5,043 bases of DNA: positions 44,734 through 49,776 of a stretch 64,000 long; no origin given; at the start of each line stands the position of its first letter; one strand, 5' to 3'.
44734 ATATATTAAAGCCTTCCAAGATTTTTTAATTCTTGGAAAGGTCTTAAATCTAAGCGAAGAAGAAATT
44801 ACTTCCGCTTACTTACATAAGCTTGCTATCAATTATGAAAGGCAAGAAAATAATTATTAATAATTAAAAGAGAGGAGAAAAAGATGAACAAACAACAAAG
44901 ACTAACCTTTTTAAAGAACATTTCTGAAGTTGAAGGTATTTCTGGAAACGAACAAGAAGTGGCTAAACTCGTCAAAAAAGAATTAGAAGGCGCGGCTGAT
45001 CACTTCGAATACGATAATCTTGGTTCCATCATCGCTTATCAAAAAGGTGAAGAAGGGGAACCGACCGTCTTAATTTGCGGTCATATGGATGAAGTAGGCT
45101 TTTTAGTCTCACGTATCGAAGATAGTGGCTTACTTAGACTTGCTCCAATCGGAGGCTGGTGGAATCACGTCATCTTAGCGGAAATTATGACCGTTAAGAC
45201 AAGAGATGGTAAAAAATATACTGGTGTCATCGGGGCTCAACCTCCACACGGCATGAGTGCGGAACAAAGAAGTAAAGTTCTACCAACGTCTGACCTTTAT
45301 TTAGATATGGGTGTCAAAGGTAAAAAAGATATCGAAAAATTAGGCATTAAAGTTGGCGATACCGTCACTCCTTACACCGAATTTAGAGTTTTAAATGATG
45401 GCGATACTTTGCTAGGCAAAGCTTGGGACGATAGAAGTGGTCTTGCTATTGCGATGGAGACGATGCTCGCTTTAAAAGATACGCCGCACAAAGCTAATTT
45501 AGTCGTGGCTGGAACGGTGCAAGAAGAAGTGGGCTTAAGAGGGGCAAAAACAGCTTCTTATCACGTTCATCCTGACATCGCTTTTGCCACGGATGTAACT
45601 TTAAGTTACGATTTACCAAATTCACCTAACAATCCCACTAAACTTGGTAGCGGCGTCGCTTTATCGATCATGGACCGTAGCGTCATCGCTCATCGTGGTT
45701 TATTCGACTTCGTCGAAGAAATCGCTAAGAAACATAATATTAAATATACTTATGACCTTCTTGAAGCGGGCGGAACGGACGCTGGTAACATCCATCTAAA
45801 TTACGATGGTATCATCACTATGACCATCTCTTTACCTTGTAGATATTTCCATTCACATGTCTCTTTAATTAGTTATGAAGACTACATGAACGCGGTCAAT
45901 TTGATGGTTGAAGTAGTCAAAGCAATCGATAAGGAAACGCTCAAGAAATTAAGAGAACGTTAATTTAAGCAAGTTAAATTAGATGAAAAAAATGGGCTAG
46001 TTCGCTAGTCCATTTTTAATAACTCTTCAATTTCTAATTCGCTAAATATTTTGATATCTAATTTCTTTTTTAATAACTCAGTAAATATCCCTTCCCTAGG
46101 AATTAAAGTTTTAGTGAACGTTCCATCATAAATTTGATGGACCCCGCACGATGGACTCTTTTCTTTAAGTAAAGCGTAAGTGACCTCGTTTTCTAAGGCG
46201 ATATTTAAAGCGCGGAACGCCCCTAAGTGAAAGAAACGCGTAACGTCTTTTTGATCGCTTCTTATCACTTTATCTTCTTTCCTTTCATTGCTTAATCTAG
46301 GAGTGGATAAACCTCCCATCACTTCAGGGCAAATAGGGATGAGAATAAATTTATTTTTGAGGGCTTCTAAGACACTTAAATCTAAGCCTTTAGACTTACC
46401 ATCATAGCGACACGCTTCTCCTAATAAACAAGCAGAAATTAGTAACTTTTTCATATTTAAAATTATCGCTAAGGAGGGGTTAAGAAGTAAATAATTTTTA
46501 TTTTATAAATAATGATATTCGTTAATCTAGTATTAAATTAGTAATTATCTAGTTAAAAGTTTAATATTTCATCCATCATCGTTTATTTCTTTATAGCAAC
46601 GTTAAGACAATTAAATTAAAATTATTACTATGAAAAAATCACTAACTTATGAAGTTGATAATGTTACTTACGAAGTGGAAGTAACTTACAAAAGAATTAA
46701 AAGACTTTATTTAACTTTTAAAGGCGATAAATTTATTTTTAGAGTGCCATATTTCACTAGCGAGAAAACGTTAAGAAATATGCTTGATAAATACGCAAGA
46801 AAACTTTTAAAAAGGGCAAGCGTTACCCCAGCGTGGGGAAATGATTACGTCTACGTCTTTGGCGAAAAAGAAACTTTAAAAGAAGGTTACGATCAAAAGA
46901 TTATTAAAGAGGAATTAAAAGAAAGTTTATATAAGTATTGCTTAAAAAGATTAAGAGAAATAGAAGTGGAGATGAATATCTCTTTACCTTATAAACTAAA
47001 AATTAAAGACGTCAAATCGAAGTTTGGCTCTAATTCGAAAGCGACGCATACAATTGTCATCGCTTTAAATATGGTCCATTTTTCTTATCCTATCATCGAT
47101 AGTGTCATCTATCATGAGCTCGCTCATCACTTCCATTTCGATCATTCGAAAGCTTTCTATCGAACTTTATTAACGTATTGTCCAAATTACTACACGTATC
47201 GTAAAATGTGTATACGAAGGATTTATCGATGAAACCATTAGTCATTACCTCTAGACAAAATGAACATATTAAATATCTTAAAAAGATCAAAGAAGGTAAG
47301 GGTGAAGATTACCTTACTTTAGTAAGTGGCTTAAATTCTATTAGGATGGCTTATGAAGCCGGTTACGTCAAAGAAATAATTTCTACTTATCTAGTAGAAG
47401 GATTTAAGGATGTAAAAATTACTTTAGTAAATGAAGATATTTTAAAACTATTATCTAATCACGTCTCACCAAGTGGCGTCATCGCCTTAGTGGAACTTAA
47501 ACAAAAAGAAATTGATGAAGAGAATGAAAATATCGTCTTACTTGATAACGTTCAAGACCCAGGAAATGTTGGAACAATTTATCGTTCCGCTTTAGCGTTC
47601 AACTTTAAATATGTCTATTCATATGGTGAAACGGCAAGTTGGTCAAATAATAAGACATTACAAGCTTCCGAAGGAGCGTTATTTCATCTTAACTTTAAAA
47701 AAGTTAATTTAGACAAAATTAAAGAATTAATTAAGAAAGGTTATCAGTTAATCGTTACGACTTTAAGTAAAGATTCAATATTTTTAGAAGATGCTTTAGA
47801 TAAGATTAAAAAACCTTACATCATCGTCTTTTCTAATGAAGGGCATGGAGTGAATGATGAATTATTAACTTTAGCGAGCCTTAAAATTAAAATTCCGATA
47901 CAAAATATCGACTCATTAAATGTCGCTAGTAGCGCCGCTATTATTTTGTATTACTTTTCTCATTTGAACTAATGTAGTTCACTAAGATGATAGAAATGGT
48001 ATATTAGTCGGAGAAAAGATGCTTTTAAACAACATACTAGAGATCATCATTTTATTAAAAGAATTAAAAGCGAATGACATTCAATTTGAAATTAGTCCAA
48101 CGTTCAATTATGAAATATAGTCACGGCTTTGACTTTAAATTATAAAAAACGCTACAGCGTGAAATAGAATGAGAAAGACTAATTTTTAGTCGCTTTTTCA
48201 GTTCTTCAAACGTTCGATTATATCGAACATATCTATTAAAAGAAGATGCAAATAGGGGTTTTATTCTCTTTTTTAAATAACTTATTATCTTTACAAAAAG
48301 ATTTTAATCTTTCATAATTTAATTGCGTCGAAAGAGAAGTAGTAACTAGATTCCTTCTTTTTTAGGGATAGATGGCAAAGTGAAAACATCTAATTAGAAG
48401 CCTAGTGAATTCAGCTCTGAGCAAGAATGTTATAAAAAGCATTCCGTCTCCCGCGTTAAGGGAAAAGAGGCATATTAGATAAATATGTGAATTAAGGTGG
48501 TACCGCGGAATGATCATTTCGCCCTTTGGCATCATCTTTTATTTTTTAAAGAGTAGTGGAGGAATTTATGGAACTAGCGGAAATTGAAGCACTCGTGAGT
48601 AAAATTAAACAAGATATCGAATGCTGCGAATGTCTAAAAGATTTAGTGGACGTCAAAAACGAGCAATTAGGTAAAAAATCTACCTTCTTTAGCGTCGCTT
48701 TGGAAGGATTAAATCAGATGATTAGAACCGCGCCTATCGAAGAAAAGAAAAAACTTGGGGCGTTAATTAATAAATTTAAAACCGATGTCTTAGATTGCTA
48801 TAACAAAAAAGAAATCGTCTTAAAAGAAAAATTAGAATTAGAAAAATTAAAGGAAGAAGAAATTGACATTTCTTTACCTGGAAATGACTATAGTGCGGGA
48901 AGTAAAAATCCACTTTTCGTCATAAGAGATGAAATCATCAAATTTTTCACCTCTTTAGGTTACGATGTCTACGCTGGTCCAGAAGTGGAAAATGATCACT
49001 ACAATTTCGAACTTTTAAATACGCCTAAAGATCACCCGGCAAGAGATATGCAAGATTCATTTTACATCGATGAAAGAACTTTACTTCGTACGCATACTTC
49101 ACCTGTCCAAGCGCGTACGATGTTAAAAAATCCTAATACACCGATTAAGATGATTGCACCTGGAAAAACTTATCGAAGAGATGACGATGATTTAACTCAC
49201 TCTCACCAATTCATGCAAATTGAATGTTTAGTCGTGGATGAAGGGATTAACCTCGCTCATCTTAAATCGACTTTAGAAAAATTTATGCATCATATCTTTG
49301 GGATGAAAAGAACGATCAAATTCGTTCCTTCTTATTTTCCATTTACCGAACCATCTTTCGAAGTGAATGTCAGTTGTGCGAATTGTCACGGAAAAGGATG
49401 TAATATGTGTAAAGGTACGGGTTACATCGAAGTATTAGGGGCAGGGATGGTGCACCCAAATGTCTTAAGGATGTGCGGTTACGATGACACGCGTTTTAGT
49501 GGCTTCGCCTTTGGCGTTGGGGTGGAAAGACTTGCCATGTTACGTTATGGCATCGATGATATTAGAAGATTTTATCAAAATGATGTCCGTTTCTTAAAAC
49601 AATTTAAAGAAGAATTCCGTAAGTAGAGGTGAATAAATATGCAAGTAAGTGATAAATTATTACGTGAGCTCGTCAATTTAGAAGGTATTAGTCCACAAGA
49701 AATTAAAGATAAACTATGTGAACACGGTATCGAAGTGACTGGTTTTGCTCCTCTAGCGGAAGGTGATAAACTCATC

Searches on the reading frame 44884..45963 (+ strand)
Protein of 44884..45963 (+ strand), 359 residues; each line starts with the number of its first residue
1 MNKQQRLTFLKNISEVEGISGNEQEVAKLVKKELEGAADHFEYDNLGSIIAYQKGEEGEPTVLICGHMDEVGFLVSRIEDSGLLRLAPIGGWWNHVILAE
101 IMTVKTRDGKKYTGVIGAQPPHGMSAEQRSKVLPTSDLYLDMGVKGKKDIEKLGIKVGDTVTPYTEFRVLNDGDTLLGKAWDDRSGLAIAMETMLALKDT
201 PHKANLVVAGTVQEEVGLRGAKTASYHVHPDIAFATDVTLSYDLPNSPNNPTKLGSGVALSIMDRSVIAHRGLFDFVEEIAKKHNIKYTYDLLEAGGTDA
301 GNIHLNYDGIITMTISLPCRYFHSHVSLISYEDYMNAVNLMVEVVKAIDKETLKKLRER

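Call 65: search_protein_families(library=pfam, proteins=[window:44884-45963:+], max_evalue=0.00001)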
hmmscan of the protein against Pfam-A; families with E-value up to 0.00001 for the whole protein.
window:44884-45963:+ (359 aa): 2 families
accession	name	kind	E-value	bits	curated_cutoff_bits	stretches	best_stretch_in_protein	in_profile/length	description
PF05343.19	Peptidase_M42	-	5.7e-100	334.6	23.2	1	47-340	1-292/292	M42 glutamyl aminopeptidase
PF01546.33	Peptidase_M20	-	4.8e-08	33.6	24.6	1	171-346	23-205/206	Peptidase family M20/M25/M40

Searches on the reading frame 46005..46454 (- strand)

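Call 75: search_protein_families(library=pfam, proteins=[window:46005-46454:-], max_evalue=0.0001)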
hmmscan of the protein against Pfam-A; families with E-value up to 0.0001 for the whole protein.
window:46005-46454:- (149 aa): 1 family
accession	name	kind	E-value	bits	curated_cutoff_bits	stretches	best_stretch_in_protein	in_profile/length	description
PF04463.17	2-thiour_desulf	-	2.1e-38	132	34.7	1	5-137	2-137/141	2-thiouracil desulfurase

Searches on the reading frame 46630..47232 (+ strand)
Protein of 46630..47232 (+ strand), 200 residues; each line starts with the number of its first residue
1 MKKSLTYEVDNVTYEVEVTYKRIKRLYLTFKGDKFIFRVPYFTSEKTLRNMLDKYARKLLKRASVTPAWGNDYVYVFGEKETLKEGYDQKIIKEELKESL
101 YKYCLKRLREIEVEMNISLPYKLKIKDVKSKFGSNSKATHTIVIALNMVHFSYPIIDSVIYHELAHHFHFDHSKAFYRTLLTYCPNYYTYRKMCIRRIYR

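Call 75: search_protein_families(library=pfam, proteins=[window:46630-47232:+], max_evalue=0.0001)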
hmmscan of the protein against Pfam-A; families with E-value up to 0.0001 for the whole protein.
window:46630-47232:+ (200 aa): 1 family
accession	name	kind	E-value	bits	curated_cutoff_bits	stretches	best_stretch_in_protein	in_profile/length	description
PF01863.23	YgjP-like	-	2.9e-22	80.2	26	1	81-192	93-202/207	YgjP-like, metallopeptidase domain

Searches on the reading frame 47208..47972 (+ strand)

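Call 75: search_protein_families(library=pfam, proteins=[window:47208-47972:+], max_evalue=0.0001)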
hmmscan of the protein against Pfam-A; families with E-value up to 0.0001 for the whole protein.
window:47208-47972:+ (254 aa): 1 family
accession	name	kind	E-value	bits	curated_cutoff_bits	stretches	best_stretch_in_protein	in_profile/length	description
PF00588.24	SpoU_methylase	-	5.1e-31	108.1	29.7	1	109-248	3-142/142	SpoU rRNA Methylase family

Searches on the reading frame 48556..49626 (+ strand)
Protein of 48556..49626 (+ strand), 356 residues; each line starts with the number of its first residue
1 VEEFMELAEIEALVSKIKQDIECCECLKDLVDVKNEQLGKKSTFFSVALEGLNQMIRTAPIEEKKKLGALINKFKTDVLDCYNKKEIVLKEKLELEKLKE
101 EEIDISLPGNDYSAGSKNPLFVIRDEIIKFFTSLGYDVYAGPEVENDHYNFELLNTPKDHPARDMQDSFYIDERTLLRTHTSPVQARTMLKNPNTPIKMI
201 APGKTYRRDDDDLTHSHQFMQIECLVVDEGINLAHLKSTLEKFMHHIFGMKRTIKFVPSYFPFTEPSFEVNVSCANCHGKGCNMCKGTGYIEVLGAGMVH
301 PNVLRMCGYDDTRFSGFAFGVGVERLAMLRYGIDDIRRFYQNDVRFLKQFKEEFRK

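Call 65: search_protein_families(library=pfam, proteins=[window:48556-49626:+], max_evalue=0.00001)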
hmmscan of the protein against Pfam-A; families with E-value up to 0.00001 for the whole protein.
window:48556-49626:+ (356 aa): 2 families
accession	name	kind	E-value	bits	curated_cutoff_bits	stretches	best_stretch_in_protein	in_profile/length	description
PF01409.25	tRNA-synt_2d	-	2.8e-102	341.9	19.8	1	103-350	2-246/246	tRNA synthetases class II core domain (F)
PF02912.23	Phe_tRNA-synt_N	-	2.9e-08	34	22.3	1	27-98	3-69/69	Aminoacyl tRNA synthetase class II, N-terminal domain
